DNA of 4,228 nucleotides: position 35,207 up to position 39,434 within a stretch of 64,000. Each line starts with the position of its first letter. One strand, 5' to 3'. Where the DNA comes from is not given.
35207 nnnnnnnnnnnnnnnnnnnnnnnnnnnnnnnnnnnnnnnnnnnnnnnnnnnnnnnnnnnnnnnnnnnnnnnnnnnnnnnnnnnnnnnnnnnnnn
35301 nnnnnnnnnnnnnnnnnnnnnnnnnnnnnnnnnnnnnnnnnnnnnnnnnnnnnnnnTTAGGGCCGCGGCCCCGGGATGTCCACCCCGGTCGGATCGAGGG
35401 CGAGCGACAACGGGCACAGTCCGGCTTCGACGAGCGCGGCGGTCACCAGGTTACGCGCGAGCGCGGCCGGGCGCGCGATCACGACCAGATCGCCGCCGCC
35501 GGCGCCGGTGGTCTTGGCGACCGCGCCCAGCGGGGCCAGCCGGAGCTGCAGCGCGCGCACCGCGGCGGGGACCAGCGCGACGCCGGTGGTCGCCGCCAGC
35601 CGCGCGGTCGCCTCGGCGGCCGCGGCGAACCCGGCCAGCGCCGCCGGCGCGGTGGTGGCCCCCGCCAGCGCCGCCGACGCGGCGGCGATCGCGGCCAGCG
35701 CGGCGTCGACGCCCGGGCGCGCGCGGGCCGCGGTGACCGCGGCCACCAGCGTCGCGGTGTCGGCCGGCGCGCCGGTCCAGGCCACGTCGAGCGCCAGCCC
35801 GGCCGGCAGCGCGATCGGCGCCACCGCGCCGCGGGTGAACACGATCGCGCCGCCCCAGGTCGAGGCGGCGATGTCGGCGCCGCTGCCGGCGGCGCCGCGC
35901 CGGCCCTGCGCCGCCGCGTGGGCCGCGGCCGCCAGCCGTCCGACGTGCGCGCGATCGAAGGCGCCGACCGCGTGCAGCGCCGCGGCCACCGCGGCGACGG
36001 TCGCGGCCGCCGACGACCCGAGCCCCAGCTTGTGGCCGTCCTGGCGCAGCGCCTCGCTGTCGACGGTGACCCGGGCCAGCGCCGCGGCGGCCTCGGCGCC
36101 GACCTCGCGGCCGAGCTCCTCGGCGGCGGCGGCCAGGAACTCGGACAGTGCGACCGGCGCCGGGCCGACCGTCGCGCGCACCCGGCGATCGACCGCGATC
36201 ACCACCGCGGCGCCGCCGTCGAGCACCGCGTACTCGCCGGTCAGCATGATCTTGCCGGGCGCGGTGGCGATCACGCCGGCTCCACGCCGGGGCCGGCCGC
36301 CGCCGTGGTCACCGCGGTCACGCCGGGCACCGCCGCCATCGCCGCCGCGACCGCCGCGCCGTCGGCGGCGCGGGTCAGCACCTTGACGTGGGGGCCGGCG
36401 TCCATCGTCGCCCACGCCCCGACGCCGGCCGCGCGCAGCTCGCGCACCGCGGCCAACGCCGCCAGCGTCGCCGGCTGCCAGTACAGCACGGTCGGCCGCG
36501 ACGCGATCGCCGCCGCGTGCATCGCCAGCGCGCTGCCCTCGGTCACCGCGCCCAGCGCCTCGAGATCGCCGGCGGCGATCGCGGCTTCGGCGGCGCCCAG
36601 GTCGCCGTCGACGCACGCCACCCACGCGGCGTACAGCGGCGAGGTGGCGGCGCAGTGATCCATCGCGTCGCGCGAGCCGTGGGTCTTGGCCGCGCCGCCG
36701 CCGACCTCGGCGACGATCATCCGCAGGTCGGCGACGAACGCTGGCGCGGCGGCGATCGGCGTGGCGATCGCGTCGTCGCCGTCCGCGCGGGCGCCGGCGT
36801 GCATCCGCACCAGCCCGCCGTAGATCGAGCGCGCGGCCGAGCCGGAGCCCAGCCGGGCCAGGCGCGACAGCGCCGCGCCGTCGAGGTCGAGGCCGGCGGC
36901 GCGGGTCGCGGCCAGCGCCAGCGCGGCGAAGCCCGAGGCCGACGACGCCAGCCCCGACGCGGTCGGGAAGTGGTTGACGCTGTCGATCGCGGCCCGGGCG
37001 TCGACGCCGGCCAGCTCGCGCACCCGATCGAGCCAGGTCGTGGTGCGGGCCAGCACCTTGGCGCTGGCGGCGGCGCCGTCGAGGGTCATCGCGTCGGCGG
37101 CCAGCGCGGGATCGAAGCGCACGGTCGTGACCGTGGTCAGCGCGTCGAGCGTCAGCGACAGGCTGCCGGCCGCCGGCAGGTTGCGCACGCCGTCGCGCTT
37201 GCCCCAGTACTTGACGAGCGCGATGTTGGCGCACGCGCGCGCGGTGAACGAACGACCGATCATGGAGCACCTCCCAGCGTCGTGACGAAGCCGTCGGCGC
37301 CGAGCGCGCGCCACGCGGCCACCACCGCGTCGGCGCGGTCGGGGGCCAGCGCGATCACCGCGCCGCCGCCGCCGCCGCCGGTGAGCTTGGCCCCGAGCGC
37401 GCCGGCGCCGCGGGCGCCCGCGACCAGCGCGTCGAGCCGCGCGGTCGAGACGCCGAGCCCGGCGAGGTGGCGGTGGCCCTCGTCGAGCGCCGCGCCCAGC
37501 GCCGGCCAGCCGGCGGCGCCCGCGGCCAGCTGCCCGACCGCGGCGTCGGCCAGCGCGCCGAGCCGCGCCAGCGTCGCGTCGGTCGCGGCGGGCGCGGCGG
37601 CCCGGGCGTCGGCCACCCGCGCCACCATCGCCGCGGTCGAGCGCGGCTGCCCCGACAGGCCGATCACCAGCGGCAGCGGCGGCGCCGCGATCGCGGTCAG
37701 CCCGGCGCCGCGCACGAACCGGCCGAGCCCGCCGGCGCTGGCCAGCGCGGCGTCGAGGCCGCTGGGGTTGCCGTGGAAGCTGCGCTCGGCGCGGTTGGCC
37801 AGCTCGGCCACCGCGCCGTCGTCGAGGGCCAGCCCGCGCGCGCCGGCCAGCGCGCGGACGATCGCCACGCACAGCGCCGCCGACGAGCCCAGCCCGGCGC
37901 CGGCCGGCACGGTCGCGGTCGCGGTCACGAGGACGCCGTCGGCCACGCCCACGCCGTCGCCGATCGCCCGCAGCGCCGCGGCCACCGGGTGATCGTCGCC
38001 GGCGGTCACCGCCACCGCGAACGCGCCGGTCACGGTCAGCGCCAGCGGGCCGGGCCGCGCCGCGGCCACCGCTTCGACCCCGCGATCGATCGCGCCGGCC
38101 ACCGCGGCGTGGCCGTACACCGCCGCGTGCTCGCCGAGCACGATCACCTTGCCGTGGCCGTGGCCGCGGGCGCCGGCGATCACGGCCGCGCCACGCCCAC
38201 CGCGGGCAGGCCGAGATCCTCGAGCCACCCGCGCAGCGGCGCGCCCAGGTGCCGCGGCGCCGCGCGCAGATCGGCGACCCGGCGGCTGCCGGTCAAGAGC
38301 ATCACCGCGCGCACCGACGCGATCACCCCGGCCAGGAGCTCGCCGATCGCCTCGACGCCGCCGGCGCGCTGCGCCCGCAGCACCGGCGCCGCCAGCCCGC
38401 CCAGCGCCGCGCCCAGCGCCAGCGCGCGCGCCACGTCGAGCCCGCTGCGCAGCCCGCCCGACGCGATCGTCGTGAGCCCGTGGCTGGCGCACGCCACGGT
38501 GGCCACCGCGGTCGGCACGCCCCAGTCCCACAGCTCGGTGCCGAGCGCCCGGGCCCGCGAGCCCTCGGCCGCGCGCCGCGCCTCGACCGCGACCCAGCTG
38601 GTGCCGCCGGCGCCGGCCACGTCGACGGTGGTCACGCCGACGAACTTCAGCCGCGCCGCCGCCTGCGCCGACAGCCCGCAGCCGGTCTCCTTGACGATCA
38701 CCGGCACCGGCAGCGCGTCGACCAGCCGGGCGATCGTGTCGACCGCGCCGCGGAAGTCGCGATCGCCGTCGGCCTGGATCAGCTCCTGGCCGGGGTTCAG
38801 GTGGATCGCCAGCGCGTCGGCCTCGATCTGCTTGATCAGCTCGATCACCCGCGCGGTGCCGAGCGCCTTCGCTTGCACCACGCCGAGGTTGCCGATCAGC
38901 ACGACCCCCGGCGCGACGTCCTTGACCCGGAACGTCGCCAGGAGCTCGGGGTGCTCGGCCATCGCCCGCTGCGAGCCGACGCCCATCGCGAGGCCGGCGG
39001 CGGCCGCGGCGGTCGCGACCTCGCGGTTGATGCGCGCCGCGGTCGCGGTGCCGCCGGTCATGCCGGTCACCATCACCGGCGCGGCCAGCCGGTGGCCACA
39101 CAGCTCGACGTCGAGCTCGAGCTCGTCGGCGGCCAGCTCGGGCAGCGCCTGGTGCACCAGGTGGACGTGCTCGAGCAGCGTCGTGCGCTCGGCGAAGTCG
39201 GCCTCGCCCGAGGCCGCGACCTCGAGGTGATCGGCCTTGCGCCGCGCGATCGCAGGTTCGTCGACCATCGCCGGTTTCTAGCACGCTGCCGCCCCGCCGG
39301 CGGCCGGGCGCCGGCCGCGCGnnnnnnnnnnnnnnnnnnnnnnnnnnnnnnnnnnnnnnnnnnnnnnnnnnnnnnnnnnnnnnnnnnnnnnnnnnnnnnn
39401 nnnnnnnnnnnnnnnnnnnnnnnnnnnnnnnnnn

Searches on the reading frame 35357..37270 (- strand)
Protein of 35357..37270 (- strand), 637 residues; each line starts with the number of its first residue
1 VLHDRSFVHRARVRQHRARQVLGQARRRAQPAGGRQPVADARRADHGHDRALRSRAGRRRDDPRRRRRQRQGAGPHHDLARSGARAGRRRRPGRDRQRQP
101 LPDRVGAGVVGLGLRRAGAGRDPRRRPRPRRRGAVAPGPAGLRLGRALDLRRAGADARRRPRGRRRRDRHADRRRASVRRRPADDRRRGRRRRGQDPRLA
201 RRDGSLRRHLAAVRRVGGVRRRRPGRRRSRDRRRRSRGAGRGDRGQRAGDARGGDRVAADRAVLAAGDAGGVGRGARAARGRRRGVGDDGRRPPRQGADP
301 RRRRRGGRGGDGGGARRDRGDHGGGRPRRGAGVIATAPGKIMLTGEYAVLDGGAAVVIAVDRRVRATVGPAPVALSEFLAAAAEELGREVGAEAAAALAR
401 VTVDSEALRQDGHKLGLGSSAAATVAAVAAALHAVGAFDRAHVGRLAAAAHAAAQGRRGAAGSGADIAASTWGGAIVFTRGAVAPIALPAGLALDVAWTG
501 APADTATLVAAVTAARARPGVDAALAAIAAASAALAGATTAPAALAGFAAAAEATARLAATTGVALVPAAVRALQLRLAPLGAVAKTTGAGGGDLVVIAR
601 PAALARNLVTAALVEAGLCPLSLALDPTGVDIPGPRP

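Call 81: search_protein_families(library=pfam, proteins=[window:35357-37270:-], max_evalue=0.0001)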
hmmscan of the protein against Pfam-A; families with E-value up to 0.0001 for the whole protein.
window:35357-37270:- (637 aa): 1 family
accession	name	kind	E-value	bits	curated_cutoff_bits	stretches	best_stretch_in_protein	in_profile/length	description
PF00288.32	GHMP_kinases_N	-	7.5e-06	26.5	22.3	1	381-474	5-87/87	GHMP kinases N terminal domain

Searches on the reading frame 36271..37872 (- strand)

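Call 81: search_protein_families(library=pfam, proteins=[window:36271-37872:-], max_evalue=0.0001)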
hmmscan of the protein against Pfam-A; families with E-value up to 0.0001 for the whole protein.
window:36271-37872:- (533 aa): 3 families
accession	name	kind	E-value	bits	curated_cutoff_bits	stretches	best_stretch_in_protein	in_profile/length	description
PF22700.2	MVD-like_N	-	1.1e-54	184.8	27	1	213-369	1-156/157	Diphosphomevalonate decarboxylase-like N-terminal domain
PF18376.6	MDD_C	-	3.1e-08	34.1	23.2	1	393-514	8-132/186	Mevalonate 5-diphosphate decarboxylase C-terminal domain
PF00288.32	GHMP_kinases_N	-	5.4e-06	27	22.3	1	284-345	10-69/87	GHMP kinases N terminal domain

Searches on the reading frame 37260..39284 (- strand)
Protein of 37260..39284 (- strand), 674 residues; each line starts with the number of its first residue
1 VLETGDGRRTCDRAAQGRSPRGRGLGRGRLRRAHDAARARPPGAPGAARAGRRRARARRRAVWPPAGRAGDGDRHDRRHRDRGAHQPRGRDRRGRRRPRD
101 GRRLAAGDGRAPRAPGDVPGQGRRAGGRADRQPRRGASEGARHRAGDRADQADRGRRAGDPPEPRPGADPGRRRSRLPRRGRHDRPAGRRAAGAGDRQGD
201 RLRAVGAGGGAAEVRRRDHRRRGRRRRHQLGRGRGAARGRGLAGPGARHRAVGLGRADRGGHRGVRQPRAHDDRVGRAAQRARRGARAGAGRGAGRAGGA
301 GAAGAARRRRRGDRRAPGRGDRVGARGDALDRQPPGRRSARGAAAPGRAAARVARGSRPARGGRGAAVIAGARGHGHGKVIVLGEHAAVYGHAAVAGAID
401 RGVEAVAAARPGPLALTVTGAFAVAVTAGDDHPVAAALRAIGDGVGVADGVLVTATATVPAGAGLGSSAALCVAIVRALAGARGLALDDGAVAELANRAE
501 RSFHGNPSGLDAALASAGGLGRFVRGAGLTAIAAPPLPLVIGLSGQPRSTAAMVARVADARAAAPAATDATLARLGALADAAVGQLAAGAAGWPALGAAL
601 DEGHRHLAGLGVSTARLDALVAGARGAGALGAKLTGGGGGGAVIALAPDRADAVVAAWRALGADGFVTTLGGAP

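Call 81: search_protein_families(library=pfam, proteins=[window:37260-39284:-], max_evalue=0.0001)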
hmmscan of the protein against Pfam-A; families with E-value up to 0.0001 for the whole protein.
window:37260-39284:- (674 aa): 2 families
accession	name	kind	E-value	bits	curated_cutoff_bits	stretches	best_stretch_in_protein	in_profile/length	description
PF00288.32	GHMP_kinases_N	-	2.5e-14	53.7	22.3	1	436-519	5-87/87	GHMP kinases N terminal domain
PF08544.19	GHMP_kinases_C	-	1e-10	42.3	21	1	593-663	10-84/85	GHMP kinases C terminal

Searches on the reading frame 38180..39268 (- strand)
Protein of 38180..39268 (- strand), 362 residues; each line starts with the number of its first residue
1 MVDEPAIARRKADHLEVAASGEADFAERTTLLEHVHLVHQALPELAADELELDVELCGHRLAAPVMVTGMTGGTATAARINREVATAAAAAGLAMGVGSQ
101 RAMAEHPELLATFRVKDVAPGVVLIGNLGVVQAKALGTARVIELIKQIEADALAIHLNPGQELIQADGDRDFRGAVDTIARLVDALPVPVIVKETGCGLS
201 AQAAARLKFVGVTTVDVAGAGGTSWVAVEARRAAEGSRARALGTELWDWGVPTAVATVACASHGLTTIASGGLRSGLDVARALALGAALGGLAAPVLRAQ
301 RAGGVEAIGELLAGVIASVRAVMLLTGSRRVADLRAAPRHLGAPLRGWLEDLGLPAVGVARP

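Call 10: search_protein_families(library=pfam, proteins=[window:38180-39268:-], max_evalue=0.01)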
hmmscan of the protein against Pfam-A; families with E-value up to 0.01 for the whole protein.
window:38180-39268:- (362 aa): 3 families
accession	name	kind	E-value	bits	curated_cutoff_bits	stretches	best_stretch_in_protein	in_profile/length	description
PF01070.24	FMN_dh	-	2.1e-15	57.1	24.9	2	175-336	206-345/350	FMN-dependent dehydrogenase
PF01645.23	Glu_synthase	-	0.0018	18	20.4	0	265-293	276-304/369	Conserved region in glutamate synthase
PF22220.1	QSOX_pErv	-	0.009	17.3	27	0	14-51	14-51/89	Quiescin sulphydryl oxidase pseudo-Erv domain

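Call 74: search_protein_families(library=ncbifam, proteins=[window:38180-39268:-], max_evalue=0.001)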
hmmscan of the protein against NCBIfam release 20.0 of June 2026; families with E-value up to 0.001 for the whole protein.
window:38180-39268:- (362 aa): 4 families
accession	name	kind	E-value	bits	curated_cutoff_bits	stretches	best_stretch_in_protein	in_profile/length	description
TIGR02151.1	IPP_isom_2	equivalog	1.7e-108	362.5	281.3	1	9-338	1-333/338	type 2 isopentenyl-diphosphate Delta-isomerase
NF008398.0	PRK11197.1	subfamily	6.7e-09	35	376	1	257-335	292-371/381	L-lactate dehydrogenase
NF033901.1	L_lactate_LldD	exception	1.6e-08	34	550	1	254-335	289-371/377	FMN-dependent L-lactate dehydrogenase LldD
TIGR02708.1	L_lactate_ox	equivalog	1.7e-06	27.3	645.5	1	268-336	287-355/367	L-lactate oxidase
